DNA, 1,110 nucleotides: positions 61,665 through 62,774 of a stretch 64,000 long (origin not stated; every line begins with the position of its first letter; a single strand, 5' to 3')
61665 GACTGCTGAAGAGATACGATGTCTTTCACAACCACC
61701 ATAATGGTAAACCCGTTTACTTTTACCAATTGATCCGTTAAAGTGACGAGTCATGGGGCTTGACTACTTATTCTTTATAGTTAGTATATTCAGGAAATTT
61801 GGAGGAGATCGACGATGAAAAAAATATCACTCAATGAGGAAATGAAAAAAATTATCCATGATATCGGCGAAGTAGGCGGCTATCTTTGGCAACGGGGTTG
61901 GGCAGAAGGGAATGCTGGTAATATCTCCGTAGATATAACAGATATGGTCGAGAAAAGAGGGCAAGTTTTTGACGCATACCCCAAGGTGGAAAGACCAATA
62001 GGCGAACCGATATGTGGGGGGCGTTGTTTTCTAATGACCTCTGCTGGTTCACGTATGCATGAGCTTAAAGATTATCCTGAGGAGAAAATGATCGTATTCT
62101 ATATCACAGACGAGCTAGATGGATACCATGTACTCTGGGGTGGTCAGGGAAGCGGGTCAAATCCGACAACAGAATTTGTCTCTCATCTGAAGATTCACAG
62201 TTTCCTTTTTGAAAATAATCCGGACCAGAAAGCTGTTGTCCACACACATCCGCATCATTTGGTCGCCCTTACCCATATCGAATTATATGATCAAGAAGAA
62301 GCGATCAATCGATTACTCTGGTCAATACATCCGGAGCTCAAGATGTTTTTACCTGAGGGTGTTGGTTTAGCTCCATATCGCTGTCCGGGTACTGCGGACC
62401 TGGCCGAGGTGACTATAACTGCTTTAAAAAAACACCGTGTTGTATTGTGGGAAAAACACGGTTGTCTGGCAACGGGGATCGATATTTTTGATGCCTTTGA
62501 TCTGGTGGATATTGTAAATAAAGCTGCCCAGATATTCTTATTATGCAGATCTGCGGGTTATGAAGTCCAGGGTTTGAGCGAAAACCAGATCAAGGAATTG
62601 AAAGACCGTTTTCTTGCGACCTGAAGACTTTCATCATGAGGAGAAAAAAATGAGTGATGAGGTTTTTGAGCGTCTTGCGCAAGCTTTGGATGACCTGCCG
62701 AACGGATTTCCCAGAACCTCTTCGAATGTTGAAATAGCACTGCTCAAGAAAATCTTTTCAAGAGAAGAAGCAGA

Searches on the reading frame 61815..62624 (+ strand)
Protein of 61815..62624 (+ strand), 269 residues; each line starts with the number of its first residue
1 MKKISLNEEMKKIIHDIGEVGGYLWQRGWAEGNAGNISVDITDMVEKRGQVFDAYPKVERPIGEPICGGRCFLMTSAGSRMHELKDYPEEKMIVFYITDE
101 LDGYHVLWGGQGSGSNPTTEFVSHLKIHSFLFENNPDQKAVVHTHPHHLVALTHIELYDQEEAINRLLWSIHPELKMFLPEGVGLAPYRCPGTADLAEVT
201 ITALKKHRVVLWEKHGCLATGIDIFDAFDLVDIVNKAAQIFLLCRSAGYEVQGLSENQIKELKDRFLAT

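Call 50: find_encoding_contigs(protein=window:61815-62624:+, flank=10000, max_places=1)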
Protein window:61815-62624:+ (269 aa): 10 contigs read that carry it; 1 place shown.
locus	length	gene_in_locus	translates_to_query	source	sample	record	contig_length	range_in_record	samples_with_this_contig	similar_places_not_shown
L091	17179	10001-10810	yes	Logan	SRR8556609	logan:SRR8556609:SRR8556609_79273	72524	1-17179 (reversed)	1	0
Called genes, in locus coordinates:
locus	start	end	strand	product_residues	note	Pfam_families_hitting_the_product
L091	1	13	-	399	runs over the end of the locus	PF00579:tRNA-synt_1b, PF22421:SYY_C-terminal, PF01479:S4 (weak)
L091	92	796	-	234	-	PF13353:Fer4_12, PF04055:Radical_SAM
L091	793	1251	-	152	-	PF01750:HycI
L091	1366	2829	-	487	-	PF27537:HoxH, PF00374:NiFeSe_Hases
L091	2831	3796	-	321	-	PF01058:Oxidored_q6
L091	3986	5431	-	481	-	PF01565:FAD_binding_4, PF02913:FAD-oxidase_C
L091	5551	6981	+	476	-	PF05096:Glu_cyclase_2, PF18962:Por_Secre_tail (weak)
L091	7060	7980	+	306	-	PF00881:Nitroreductase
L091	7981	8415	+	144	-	PF01643:Acyl-ACP_TE (weak), PF13279:4HBT_2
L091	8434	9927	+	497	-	-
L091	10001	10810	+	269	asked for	PF00596:Aldolase_II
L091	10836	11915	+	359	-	PF13183:Fer4_8 (faint), PF00037:Fer4 (weak), PF12837:Fer4_6 (faint), PF13237:Fer4_10 (weak), PF14697:Fer4_21, PF13187:Fer4_9 (weak)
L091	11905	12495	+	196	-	PF01596:Methyltransf_3, PF13578:Methyltransf_24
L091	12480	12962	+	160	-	PF12746:GNAT_acetyltran (weak), PF13420:Acetyltransf_4 (weak), PF13673:Acetyltransf_10, PF00583:Acetyltransf_1, PF13508:Acetyltransf_7, PF17013:Acetyltransf_15 (faint), PF08445:FR47 (weak)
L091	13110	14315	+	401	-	-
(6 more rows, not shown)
